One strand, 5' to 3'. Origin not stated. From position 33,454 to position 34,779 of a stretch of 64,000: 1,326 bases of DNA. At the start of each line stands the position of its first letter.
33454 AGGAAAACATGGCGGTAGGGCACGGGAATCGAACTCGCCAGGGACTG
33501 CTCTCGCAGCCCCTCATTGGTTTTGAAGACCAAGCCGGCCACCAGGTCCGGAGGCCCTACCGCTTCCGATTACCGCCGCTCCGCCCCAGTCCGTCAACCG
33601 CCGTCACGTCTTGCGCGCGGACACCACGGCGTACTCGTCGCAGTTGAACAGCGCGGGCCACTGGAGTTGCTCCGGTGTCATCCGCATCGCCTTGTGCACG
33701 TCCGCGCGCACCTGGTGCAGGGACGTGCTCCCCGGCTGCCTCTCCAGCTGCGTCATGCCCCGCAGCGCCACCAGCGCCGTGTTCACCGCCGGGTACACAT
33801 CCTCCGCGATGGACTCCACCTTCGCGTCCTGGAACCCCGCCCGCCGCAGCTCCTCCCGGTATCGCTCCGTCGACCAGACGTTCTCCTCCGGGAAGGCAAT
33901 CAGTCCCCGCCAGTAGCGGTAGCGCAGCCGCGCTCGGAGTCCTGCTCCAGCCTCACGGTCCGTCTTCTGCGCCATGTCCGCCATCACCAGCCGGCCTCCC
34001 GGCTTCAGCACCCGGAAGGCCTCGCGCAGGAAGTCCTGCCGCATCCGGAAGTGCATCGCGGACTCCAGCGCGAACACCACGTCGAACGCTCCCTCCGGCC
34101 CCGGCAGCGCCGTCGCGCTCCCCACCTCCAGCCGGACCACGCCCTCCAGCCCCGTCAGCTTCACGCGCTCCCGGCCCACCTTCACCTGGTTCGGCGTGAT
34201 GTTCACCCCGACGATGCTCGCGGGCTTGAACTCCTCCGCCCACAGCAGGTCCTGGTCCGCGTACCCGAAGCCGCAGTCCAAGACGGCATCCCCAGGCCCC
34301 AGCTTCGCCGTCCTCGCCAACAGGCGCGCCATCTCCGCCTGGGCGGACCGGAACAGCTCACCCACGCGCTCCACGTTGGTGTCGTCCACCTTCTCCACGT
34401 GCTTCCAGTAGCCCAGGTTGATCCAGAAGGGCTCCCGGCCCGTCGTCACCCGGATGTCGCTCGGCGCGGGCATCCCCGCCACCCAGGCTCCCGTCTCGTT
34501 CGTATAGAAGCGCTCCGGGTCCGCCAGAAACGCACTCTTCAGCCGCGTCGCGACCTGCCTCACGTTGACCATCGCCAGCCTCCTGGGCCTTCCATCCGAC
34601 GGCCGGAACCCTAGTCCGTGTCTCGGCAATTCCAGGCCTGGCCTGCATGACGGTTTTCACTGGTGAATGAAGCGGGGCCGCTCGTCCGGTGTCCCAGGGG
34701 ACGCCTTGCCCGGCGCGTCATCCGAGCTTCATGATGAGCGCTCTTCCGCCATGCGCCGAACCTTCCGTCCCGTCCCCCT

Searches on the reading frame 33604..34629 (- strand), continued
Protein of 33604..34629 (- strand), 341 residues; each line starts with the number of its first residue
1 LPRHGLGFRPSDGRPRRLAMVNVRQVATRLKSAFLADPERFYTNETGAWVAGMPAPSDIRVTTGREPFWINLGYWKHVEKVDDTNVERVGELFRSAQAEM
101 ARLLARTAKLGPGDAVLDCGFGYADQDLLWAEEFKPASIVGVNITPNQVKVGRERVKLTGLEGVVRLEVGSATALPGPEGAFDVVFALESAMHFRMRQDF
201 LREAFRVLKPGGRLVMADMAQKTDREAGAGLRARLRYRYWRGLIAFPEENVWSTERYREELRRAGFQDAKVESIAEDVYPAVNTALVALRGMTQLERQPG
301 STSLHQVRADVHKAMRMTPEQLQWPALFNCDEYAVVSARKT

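Call 69: find_encoding_contigs(protein=P0214, flank=10000, max_places=2)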
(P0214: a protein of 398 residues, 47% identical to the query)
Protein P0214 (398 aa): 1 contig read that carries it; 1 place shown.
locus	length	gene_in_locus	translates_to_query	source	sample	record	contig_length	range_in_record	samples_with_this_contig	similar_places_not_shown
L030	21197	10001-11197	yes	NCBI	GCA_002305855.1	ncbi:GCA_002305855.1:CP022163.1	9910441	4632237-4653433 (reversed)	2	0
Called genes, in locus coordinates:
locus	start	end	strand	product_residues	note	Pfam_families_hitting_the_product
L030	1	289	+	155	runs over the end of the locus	PF00023:Ank (faint), PF12796:Ank_2, PF13606:Ank_3 (faint), PF13857:Ank_5 (weak), PF13637:Ank_4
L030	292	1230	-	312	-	-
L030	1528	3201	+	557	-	PF05995:CDO_I, PF00005:ABC_tran, PF13304:AAA_21 (faint)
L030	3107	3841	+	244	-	PF00528:BPD_transp_1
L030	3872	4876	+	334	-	PF03466:LysR_substrate (weak), PF13379:NMT1_2, PF09084:NMT1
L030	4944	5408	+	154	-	-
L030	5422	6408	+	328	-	PF02558:ApbA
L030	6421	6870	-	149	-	-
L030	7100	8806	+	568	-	PF00749:tRNA-synt_1c, PF03950:tRNA-synt_1c_C, PF20974:tRNA-synt_1c_C2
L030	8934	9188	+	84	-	-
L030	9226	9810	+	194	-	-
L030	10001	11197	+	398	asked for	-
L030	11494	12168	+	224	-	-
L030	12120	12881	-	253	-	PF02585:PIG-L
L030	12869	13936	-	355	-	PF02770:Acyl-CoA_dh_M (weak)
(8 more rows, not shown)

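Call 70: find_encoding_contigs(protein=P0207, flank=10000, max_places=2)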
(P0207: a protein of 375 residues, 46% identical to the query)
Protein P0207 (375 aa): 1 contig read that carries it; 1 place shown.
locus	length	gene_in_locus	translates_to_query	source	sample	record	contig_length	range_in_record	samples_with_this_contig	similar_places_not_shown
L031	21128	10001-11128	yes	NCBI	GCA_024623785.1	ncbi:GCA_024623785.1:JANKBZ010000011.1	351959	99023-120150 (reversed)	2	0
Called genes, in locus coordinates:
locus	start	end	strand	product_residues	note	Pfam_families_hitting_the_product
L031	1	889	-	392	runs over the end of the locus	PF01476:LysM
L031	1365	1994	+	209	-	-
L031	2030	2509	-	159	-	PF14085:DUF4265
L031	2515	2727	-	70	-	PF01844:HNH, PF14279:HNH_5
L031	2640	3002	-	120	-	-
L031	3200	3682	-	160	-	-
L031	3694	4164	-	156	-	-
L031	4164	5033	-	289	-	PF09533:DUF2380 (weak)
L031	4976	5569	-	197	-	-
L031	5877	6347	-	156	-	-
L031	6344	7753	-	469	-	PF09533:DUF2380 (weak)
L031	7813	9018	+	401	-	PF01609:DDE_Tnp_1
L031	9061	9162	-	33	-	-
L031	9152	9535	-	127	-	PF08878:HamA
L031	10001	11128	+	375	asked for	PF00589:Phage_integrase (faint)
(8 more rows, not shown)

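Call 72: search_protein_families(library=pfam, proteins=[L029:11108-11827:+, L029:11831-12223:+, L029:12300-12500:+, L029:13135-13563:+, L028:11204-12301:+, L028:16472-17377:+, L028:16163-16384:+, L029:13963-14244:+], max_evalue=0.01)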
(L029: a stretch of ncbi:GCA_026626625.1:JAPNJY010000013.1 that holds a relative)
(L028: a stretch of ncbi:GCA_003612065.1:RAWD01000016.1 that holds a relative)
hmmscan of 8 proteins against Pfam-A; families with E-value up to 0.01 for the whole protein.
L029:11108-11827:+ (239 aa): 2 families
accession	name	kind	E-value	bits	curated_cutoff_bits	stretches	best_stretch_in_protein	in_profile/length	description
PF01844.29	HNH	-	9e-05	23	21.4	1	75-93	25-43/47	HNH endonuclease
PF13391.12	HNH_2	-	0.00059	20.1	21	1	54-96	13-60/66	HNH endonuclease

L029:11831-12223:+ (130 aa): 0 families

L029:12300-12500:+ (66 aa): 0 families

L029:13135-13563:+ (142 aa): 0 families

L028:11204-12301:+ (365 aa): 1 family
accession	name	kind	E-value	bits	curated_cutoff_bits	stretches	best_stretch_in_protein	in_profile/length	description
PF18731.6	HEPN_Swt1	-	7.8e-05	23.4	27.5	1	43-154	6-103/115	Swt1-like HEPN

L028:16472-17377:+ (301 aa): 0 families

L028:16163-16384:+ (73 aa): 0 families

L029:13963-14244:+ (93 aa): 0 families

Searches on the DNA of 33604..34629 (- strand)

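Call 82: search_rna_families(sources=[L031, L030], threshold=evalue, max_evalue=0.1)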
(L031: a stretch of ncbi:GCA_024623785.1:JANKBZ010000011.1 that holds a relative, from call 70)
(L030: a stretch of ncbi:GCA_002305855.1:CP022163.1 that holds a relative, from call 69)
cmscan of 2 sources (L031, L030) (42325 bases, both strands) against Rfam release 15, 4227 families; matches with E-value up to 0.1: 1.
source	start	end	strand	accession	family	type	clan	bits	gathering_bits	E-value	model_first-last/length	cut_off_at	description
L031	1198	1323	+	RF02003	group-II-D1D4-4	Intron;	CL00102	42.3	49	3e-06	1-138/138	no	Group II catalytic intron D1-D4-4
